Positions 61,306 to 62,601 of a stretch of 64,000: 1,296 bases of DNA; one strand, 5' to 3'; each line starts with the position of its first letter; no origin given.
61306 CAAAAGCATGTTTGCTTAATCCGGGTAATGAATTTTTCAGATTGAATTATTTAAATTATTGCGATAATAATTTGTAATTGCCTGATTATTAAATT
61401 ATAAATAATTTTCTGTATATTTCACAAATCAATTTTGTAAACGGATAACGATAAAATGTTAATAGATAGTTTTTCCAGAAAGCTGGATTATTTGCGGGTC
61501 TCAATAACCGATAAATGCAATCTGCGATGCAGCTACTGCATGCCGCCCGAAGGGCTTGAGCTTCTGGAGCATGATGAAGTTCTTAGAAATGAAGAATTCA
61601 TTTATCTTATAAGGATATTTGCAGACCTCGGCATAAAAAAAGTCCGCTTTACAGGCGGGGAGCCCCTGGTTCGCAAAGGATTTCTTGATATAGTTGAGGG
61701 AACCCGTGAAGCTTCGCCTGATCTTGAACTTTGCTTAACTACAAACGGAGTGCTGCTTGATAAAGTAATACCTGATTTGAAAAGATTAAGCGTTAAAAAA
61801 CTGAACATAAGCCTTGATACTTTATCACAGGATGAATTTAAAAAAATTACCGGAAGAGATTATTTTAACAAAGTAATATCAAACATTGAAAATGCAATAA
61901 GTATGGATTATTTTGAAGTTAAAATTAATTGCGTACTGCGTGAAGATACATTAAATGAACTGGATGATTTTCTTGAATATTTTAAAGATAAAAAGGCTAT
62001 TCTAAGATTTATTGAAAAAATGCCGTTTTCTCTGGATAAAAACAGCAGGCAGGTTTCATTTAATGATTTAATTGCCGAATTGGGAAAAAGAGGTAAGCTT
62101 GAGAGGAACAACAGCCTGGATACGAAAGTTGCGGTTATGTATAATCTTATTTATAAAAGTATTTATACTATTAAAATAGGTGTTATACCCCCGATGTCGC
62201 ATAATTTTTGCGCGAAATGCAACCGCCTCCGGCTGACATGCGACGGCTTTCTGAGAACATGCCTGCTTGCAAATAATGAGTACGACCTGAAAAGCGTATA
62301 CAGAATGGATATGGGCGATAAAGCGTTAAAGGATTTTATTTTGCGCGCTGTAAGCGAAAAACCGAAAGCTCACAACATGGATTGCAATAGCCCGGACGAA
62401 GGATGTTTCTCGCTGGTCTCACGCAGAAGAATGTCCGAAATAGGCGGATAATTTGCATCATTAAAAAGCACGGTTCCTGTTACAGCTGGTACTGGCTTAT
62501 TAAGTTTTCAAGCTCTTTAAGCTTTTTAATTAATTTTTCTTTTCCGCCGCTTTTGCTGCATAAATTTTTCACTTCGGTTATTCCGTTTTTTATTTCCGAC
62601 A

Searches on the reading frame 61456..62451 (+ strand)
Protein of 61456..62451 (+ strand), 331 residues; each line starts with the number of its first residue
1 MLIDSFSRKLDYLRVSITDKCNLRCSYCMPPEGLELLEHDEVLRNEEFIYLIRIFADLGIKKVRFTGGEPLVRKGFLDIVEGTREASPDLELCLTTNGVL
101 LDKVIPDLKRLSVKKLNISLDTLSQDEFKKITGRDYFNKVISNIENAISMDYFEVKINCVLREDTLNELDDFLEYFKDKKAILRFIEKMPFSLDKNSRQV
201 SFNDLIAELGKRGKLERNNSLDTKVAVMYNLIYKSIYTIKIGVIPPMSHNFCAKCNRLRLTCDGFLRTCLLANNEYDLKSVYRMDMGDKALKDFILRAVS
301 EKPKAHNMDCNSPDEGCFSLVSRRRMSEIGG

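Call 69: search_protein_families(library=ncbifam, proteins=[window:61456-62451:+], max_evalue=0.00001)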
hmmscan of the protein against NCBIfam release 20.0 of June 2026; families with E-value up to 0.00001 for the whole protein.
window:61456-62451:+ (331 aa): 51 families (the best 25 are shown)
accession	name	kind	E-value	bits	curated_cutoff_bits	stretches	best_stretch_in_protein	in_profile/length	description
TIGR02666.1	moaA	equivalog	6.6e-97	324.5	284.05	1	2-331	1-336/336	GTP 3',8-cyclase MoaA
TIGR02668.1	moaA_archaeal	equivalog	3.7e-65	219.9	325.25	1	2-302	1-298/303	GTP 3',8-cyclase MoaA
NF001199.0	PRK00164.2-1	equivalog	7.5e-65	219.1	231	1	1-302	2-301/308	GTP 3',8-cyclase MoaA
TIGR04317.1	W_rSAM_matur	equivalog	7.7e-19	68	380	1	10-179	3-174/349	tungsten cofactor oxidoreductase radical SAM maturase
NF050035.1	rSAM_WgK_link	exception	1.1e-17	64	650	1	13-147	11-143/367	radical SAM/SPASM peptide maturase WgkB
NF045574.1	sacti_mat_StsB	exception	1.3e-17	63.8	625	1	9-178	94-258/466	StsB family radical SAM/SPASM domain sactipeptide maturase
TIGR02109.1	PQQ_syn_pqqE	equivalog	2.5e-17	62.9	381.35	1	14-177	10-170/358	pyrroloquinoline quinone biosynthesis protein PqqE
TIGR04054.1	rSAM_NirJ1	equivalog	4.8e-17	61.7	650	1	16-180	41-201/387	putative heme d1 biosynthesis radical SAM protein NirJ1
TIGR03962.1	mycofact_rSAM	equivalog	9.8e-16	57.8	265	1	16-189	17-186/339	mycofactocin radical SAM maturase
NF038283.1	viperin_w_prok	equivalog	1.8e-15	56.9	180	1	17-180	8-182/281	viperin family antiviral radical SAM protein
TIGR04347.1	pseudo_SAM_Halo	equivalog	3.3e-15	56.3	525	1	16-185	43-207/390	TIGR04347 family pseudo-SAM/SPASM protein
TIGR04321.1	spiroSPASM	subfamily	1e-14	54.1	250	1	12-180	232-409/510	spiro-SPASM protein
TIGR04545.1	rSAM_ahbD_hemeb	equivalog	1.2e-14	54.5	500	1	17-178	6-164/339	heme b synthase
TIGR04055.1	rSAM_NirJ2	equivalog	1.5e-13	51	500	1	17-151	6-137/326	putative heme d1 biosynthesis radical SAM protein NirJ2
TIGR04053.2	TIGR04053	equivalog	1.7e-13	50.5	395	1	17-181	14-178/366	TIGR04053 family radical SAM/SPASM domain-containing protein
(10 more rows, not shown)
